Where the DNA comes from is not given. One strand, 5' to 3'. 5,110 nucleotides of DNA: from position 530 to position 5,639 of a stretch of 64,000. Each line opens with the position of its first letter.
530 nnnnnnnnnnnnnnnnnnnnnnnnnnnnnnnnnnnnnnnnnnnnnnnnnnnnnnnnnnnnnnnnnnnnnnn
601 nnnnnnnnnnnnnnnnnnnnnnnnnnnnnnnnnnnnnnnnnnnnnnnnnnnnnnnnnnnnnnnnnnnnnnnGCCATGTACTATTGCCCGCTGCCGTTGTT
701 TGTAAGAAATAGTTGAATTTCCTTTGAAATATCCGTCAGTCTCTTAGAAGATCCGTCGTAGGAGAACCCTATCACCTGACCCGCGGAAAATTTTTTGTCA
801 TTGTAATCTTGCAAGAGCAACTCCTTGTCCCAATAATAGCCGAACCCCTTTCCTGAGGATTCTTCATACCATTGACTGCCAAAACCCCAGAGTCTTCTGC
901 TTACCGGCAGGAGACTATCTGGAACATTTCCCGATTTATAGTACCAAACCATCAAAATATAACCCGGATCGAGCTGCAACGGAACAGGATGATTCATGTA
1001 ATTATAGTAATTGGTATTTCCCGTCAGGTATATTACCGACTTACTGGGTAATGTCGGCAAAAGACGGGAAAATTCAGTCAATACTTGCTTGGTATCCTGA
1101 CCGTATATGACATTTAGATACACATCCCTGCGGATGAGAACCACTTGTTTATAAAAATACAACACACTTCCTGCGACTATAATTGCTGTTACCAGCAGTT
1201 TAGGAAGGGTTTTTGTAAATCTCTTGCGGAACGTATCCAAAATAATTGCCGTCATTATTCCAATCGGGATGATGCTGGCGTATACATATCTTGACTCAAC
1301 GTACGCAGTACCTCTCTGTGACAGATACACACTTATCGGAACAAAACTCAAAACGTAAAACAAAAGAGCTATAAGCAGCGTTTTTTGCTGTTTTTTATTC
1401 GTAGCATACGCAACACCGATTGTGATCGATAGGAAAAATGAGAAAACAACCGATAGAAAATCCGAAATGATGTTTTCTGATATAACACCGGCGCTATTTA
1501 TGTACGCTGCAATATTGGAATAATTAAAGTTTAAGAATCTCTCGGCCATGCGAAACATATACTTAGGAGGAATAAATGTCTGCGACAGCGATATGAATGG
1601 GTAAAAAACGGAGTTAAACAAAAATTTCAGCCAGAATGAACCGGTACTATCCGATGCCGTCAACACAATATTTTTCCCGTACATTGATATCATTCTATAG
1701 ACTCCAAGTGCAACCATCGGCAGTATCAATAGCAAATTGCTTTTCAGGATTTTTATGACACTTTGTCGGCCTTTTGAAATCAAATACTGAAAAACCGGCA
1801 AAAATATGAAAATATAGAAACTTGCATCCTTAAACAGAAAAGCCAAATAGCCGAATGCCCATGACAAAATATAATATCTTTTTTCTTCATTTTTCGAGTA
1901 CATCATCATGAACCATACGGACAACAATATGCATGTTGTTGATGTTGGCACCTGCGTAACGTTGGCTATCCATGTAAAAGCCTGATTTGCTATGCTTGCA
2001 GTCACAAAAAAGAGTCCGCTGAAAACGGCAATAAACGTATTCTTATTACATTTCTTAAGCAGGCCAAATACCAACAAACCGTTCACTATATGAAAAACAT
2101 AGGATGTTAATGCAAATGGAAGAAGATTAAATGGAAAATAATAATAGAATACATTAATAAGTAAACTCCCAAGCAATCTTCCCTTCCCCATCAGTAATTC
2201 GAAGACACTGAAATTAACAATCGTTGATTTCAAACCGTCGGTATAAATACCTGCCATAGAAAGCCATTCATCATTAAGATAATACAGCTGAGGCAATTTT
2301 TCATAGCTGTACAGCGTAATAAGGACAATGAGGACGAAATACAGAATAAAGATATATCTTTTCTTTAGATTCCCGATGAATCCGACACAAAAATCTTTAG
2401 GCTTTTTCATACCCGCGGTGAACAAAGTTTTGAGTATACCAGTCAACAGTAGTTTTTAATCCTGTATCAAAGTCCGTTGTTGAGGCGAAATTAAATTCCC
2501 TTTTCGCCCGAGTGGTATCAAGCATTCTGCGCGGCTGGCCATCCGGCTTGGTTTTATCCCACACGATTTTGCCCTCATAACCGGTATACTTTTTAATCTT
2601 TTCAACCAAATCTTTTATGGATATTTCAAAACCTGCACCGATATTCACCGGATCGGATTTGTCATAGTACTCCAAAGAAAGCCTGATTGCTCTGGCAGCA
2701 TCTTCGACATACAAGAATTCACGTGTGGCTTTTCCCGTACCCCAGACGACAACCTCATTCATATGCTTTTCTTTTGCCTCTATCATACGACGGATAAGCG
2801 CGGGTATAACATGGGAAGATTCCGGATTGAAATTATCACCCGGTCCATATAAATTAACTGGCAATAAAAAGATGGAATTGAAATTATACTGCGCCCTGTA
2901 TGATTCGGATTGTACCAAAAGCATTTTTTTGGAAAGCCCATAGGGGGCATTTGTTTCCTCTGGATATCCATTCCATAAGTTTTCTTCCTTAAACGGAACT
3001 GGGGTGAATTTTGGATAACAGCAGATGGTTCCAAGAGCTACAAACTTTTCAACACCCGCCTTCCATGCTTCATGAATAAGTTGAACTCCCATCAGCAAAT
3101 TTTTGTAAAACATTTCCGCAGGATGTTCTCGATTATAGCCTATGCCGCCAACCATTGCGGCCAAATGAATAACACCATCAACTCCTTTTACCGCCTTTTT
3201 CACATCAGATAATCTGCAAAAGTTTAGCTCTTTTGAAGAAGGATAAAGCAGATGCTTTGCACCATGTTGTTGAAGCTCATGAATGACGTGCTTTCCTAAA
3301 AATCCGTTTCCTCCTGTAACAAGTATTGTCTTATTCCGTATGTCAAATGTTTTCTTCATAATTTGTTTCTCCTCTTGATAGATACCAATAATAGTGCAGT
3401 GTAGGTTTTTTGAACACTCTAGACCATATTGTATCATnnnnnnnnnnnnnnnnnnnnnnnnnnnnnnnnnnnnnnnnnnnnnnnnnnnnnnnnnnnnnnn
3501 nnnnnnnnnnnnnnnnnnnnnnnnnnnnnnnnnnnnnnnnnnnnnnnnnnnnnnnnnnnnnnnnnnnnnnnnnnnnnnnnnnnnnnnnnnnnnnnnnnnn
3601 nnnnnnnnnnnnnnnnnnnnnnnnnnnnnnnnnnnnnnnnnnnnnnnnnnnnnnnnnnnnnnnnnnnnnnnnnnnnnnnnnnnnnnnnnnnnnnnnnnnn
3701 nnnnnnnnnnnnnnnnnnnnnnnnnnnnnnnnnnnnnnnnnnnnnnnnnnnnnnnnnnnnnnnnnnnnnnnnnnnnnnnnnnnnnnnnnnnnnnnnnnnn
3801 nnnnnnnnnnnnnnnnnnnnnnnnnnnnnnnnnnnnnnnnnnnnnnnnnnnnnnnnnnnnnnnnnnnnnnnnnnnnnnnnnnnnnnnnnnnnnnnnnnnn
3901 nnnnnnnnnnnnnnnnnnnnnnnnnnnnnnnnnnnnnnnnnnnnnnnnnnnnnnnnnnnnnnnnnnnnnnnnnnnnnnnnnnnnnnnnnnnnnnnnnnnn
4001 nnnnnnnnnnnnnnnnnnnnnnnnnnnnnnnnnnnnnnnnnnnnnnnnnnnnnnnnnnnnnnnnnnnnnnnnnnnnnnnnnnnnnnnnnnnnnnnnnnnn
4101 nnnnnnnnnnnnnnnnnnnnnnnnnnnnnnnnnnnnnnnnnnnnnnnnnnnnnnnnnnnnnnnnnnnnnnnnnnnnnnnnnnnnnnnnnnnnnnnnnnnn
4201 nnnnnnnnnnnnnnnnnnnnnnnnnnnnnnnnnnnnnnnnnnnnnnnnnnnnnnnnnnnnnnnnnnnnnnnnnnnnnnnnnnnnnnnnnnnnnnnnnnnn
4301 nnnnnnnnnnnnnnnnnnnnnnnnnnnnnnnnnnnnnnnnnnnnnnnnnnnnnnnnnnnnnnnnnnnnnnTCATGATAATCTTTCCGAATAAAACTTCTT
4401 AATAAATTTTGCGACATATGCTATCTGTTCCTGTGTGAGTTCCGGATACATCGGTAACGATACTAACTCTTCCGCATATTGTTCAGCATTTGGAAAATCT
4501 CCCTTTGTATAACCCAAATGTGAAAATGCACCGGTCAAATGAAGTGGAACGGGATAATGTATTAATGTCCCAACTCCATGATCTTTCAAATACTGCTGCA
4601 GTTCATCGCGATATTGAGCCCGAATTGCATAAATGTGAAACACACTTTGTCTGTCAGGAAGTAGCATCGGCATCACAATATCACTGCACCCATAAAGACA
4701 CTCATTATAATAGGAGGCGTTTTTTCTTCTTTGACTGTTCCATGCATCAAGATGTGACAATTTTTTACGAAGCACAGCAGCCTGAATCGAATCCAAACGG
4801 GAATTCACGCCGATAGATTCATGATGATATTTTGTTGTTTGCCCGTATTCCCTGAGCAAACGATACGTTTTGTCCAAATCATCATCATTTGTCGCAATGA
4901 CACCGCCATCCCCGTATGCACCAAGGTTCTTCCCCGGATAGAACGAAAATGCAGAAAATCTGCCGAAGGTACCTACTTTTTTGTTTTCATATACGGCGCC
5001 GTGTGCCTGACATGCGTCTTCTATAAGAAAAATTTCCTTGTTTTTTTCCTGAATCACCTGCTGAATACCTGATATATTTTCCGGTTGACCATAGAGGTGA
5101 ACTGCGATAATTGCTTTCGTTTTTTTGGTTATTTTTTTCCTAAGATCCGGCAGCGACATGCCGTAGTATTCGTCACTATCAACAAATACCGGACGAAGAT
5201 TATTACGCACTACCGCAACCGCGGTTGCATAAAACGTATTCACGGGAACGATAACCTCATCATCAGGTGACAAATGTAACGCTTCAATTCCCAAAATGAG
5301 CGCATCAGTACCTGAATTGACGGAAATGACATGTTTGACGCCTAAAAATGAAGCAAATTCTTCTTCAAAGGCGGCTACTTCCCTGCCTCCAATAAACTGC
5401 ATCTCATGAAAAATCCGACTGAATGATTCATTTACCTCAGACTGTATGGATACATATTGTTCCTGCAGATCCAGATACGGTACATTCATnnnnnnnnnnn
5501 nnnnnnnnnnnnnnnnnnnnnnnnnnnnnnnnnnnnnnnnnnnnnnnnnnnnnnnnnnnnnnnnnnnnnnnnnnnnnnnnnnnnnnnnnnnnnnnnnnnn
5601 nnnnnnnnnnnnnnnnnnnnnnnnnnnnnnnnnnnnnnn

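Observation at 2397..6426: fdtA-fdtC-fdtB-like trio plus fcl: predicted dTDP-3-acetamido-3,6-dideoxyhexose and GDP-L-fucose supply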

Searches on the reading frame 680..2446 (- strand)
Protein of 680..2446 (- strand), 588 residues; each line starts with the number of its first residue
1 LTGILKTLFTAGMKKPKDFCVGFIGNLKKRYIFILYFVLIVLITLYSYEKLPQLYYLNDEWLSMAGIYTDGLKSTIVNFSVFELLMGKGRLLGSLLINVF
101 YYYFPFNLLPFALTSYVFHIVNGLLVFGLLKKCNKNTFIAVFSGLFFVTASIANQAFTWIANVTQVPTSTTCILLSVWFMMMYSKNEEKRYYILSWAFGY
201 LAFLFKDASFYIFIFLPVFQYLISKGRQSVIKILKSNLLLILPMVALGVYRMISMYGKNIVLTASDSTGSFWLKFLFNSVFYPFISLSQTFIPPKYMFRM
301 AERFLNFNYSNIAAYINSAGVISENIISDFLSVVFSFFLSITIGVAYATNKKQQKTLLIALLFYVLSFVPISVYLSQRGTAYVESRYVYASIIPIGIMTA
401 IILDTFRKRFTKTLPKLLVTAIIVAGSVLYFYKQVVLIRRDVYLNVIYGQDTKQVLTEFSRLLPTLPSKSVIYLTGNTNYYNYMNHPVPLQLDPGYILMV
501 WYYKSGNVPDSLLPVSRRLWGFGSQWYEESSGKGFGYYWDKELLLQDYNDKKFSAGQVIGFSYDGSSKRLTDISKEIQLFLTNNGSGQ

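Call 4: search_protein_families(library=ncbifam, proteins=[window:680-2446:-], max_evalue=0.00001)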
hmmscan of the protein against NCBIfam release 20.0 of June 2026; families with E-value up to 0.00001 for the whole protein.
window:680-2446:- (588 aa): 0 families

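Call 5: search_protein_families(library=pfam, proteins=[window:680-2446:-], max_evalue=0.00001)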
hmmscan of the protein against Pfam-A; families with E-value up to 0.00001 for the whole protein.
window:680-2446:- (588 aa): 0 families

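Call 42: search_protein_families(library=pfam, proteins=[window:680-2446:-], max_evalue=0.01)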
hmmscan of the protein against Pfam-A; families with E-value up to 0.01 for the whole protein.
window:680-2446:- (588 aa): 1 family
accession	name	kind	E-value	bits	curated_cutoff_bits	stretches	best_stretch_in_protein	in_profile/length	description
PF13231.12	PMT_2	-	1.1e-05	26.1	26.1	1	93-240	6-149/160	Dolichyl-phosphate-mannose-protein mannosyltransferase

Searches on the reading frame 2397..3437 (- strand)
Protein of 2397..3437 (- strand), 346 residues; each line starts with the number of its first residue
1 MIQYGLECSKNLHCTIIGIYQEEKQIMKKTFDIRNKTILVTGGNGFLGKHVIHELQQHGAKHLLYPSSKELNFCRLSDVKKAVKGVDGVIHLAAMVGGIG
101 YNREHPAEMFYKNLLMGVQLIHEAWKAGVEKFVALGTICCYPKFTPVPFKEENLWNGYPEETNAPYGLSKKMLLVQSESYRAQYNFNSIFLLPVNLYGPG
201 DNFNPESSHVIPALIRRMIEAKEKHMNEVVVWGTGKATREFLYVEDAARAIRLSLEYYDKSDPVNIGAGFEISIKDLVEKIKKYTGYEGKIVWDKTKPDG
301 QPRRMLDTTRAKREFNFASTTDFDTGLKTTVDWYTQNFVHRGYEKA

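Call 4: search_protein_families(library=ncbifam, proteins=[window:2397-3437:-], max_evalue=0.00001)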
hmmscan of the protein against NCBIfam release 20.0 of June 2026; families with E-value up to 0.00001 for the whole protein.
window:2397-3437:- (346 aa): 13 families
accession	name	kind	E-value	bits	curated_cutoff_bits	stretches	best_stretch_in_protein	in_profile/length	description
NF047922.1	GDPFucSynFcl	equivalog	7.9e-85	285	500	1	35-337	2-304/308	GDP-L-fucose synthase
TIGR01181.1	dTDP_gluc_dehyt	equivalog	3.3e-27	95.4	365.1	1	39-337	3-314/321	dTDP-glucose 4,6-dehydratase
TIGR04180.1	EDH_00030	hypoth_equivalog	3.6e-27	95.2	475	1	78-297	63-268/297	NAD-dependent 4,6-dehydratase LegB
TIGR01179.1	galE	equivalog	8.7e-27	93.8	262.3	1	84-337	69-328/332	UDP-glucose 4-epimerase GalE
NF007490.0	PRK10084.1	subfamily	1.5e-15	57.1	649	1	162-337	163-337/361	dTDP-glucose 4,6-dehydratase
TIGR02197.1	heptose_epim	equivalog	5.4e-14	52.1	274.6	1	38-334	1-313/316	ADP-glyceromanno-heptose 6-epimerase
NF011728.1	PRK15181.1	equivalog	1.9e-13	50.2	760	1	75-336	80-339/348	Vi polysaccharide biosynthesis UDP-N-acetylglucosaminuronic acid C-4 epimerase TviC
NF007582.0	PRK10217.1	equivalog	1.4e-11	44.1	698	1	165-337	159-334/355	dTDP-glucose 4,6-dehydratase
TIGR03466.1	HpnA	hypoth_equivalog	2.2e-11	43.2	367.65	1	37-142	2-118/327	hopanoid-associated sugar epimerase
NF042422.1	oxyalk_red_OleD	equivalog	3.6e-11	43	580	1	38-252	3-212/329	2-alkyl-3-oxoalkanoate reductase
NF007956.0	PRK10675.1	subfamily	6.2e-11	42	394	1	84-337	72-332/338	UDP-glucose 4-epimerase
TIGR02622.1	CDP_4_6_dhtase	equivalog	2.9e-07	29.9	278.45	0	89-339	81-335/352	CDP-glucose 4,6-dehydratase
TIGR03589.1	PseB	equivalog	3.8e-07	29.4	407.75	0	79-137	68-125/324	UDP-N-acetylglucosamine 4,6-dehydratase (inverting)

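Call 5: search_protein_families(library=pfam, proteins=[window:2397-3437:-], max_evalue=0.00001)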
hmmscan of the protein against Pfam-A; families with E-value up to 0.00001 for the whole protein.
window:2397-3437:- (346 aa): 5 families
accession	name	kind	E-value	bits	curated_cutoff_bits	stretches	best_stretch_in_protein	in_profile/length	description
PF01370.27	Epimerase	-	1.5e-55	188.7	20.9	1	38-267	1-240/240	NAD dependent epimerase/dehydratase family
PF16363.11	GDP_Man_Dehyd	-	3.9e-25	89.5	27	1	81-329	69-331/332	GDP-mannose 4,6 dehydratase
PF01073.25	3Beta_HSD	-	2.4e-09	37.1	22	0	76-256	57-230/280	3-beta hydroxysteroid dehydrogenase/isomerase family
PF02719.21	Polysacc_synt_2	-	9.5e-07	28.7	20.2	0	78-137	68-128/293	Polysaccharide biosynthesis protein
PF08659.16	KR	-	4.7e-06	27.1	22.6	0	37-69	2-34/180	KR domain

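Call 9: search_solved_structures(query=window:2397-3437:-, max_evalue=1e-10)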
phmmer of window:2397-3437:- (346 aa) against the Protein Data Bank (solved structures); distinct sequences matched with E-value up to 1e-10: 63 (the best 60 are shown).
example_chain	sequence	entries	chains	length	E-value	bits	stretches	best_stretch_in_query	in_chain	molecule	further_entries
8du0_A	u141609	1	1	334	5.8e-65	222.8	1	30-312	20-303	GDP-L-fucose synthase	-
7ll6_A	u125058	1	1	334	6.6e-65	222.6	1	30-312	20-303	GDP-L-fucose synthase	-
1bws_A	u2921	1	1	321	7.4e-63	215.9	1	36-337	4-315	PROTEIN (GDP-4-KETO-6-DEOXY-D-MANNOSE EPIMERASE/REDUCTASE)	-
1bsv_A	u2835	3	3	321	2.7e-62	214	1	36-337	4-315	PROTEIN (GDP-FUCOSE SYNTHETASE) | GDP-FUCOSE SYNTHETASE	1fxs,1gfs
1e6u_A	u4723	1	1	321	5.1e-62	213.1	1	36-337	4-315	GDP-FUCOSE SYNTHETASE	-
1e7q_A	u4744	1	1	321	7.1e-62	212.6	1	36-337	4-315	GDP-FUCOSE SYNTHETASE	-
1e7s_A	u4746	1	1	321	1.3e-61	211.8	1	36-337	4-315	GDP-FUCOSE SYNTHETASE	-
1e7r_A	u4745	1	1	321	9.1e-61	209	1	36-337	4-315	GDP-FUCOSE SYNTHETASE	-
4bkp_A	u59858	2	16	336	1.1e-49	172.5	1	34-339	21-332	GDP-L-FUCOSE SYNTHASE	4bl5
4b8z_A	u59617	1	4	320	1.2e-49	172.4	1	35-338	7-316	GDP-L-FUCOSE SYNTHASE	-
4b8w_A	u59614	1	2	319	1.3e-49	172.3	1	35-338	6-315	GDP-L-FUCOSE SYNTHASE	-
4e5y_A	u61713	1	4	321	1.9e-49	171.7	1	37-339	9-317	GDP-L-fucose synthase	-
7anh_A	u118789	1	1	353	3.4e-47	164.3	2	36-222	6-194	GDP-L-fucose synthase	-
8ewu_A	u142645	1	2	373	9.3e-41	143.2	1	35-220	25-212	GDP-L-fucose synthase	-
6aqy_A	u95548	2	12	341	1.9e-40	142.1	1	34-338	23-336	gdp-l-fucose synthetase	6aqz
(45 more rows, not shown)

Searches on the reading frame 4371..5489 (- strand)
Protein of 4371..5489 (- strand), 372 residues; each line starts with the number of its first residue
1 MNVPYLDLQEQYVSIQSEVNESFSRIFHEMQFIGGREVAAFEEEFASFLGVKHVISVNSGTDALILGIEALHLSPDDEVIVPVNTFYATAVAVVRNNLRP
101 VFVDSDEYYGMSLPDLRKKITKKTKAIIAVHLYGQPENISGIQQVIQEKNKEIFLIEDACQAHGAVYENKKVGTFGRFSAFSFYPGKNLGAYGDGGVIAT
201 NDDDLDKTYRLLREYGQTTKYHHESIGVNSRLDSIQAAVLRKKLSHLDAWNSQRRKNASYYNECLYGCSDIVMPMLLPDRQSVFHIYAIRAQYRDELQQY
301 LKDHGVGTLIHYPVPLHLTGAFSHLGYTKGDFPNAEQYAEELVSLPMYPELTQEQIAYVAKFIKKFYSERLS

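Call 4: search_protein_families(library=ncbifam, proteins=[window:4371-5489:-], max_evalue=0.00001)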
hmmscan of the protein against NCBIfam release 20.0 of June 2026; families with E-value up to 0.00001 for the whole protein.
window:4371-5489:- (372 aa): 10 families
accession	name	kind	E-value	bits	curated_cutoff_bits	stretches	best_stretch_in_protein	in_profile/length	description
TIGR03588.1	PseC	equivalog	2.5e-65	220.8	423.5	1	25-365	19-378/380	UDP-4-amino-4,6-dideoxy-N-acetyl-beta-L-altrosamine transaminase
NF008687.0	PRK11706.1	equivalog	1.6e-56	191.6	375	1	41-367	36-374/375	dTDP-4-amino-4,6-dideoxygalactose transaminase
TIGR04181.1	NHT_00031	hypoth_equivalog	4.2e-52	177.2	420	1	35-346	29-357/359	LegC family aminotransferase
NF011936.0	PRK15407.1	equivalog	5.8e-51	173.6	423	2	30-217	59-252/440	lipopolysaccharide biosynthesis protein RfbH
NF008658.2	PRK11658.1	equivalog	4.1e-46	157.3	631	1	32-365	29-375/379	UDP-4-amino-4-deoxy-L-arabinose aminotransferase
TIGR04427.1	PLP_DesI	equivalog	4.2e-43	147.9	650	1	34-364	50-380/390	dTDP-4-dehydro-6-deoxyglucose aminotransferase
TIGR02379.1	ECA_wecE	subfamily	8.3e-42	143.3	434.85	1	46-368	41-376/376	dTDP-4-amino-4,6-dideoxy-D-glucose transaminase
NF004621.0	PRK05957.1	equivalog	1.3e-07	30.7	498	1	53-143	90-176/389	pyridoxal phosphate-dependent aminotransferase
NF005744.0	PRK07568.1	subfamily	4.2e-06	25.8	389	0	51-160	88-203/398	pyridoxal phosphate-dependent aminotransferase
NF041364.1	GntC_guanitoxin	equivalog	9.3e-06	24.8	415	0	57-143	65-150/356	guanitoxin biosynthesis PLP-dependent (S)-gamma-hydroxy-L-arginine cyclodehydratase GntC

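Call 5: search_protein_families(library=pfam, proteins=[window:4371-5489:-], max_evalue=0.00001)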
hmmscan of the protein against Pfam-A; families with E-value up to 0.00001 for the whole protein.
window:4371-5489:- (372 aa): 2 families
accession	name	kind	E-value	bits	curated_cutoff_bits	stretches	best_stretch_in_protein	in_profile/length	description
PF01041.23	DegT_DnrJ_EryC1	-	4.7e-111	371.9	19.8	1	15-363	3-359/360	DegT/DnrJ/EryC1/StrS aminotransferase family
PF00155.27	Aminotran_1_2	-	6.4e-07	29.3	19.7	1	27-128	32-151/361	Aminotransferase class I and II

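Call 7: search_solved_structures(query=window:4371-5489:-, max_evalue=1e-20)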
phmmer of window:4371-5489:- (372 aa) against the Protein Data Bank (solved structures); distinct sequences matched with E-value up to 1e-20: 54.
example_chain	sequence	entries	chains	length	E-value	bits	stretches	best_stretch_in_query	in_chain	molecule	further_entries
7b0d_A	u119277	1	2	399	9.5e-110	370.4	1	3-366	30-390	Glutamine--scyllo-inositol transaminase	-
3frk_A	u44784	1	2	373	1.2e-93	317.5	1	3-364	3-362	QdtB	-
2oga_A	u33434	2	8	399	2.8e-92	312.9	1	2-365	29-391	Transaminase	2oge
7n63_A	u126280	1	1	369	1.4e-83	284.3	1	3-367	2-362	Putative aminotransferase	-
5u1z_A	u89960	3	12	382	2.9e-80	273.4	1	9-365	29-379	Putative aminotransferase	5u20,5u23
5u21_A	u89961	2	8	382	2e-79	270.7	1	9-365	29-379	Putative aminotransferase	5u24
3uwc_A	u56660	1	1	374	2e-77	264.1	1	1-370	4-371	Nucleotide-sugar aminotransferase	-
8e75_A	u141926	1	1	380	4.4e-66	226.8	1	4-356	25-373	DegT/DnrJ/EryC1/StrS aminotransferase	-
8e77_A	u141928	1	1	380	4.4e-66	226.8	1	4-356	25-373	DegT/DnrJ/EryC1/StrS aminotransferase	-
3nyu_A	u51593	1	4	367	5e-66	226.6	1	3-359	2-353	Aminotransferase WbpE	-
3nu7_A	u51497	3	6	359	5.5e-66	226.5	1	3-358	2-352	Aminotransferase WbpE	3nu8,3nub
3nys_A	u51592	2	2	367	3.4e-65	223.9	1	3-359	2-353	Aminotransferase WbpE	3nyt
4qgr_A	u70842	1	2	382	8.1e-65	222.6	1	3-368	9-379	DegT/DnrJ/EryC1/StrS aminotransferase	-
3bn1_A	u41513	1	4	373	1.8e-47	165.6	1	35-359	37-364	Perosamine synthetase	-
3dr7_A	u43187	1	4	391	2.1e-47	165.3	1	35-359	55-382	Putative perosamine synthetase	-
2fn6_A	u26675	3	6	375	1.4e-32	116.6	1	20-367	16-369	AMINOTRANSFERASE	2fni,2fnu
1o61_A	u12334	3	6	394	7.8e-28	101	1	35-265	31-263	aminotransferase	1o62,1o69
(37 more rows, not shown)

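Call 37: find_encoding_contigs(protein=window:4371-5489:-, flank=10000, max_places=3)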
Protein window:4371-5489:- (372 aa): 1 contig read that carries it; 1 place shown.
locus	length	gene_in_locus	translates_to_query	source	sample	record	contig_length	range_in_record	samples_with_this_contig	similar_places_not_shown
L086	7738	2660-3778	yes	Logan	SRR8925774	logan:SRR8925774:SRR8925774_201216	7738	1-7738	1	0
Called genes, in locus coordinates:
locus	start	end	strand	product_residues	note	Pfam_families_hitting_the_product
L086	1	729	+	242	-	?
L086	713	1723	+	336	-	PF00535:Glycos_transf_2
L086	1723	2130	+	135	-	PF00908:dTDP_sugar_isom, PF05523:FdtA, PF14667:Polysacc_synt_C, PF07883:Cupin_2 (faint)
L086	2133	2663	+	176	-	PF25084:LbH_EIF2B (weak), PF25087:GMPPB_C (weak), PF00132:Hexapep, PF14602:Hexapep_2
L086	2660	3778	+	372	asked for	PF00155:Aminotran_1_2 (weak), PF01041:DegT_DnrJ_EryC1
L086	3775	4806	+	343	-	PF00535:Glycos_transf_2, PF13641:Glyco_tranf_2_3, PF13506:Glyco_transf_21, PF13632:Glyco_trans_2_3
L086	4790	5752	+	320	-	PF08659:KR (faint), PF01073:3Beta_HSD (faint), PF01370:Epimerase, PF02719:Polysacc_synt_2 (faint), PF16363:GDP_Man_Dehyd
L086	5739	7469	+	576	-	PF13231:PMT_2 (weak)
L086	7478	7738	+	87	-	?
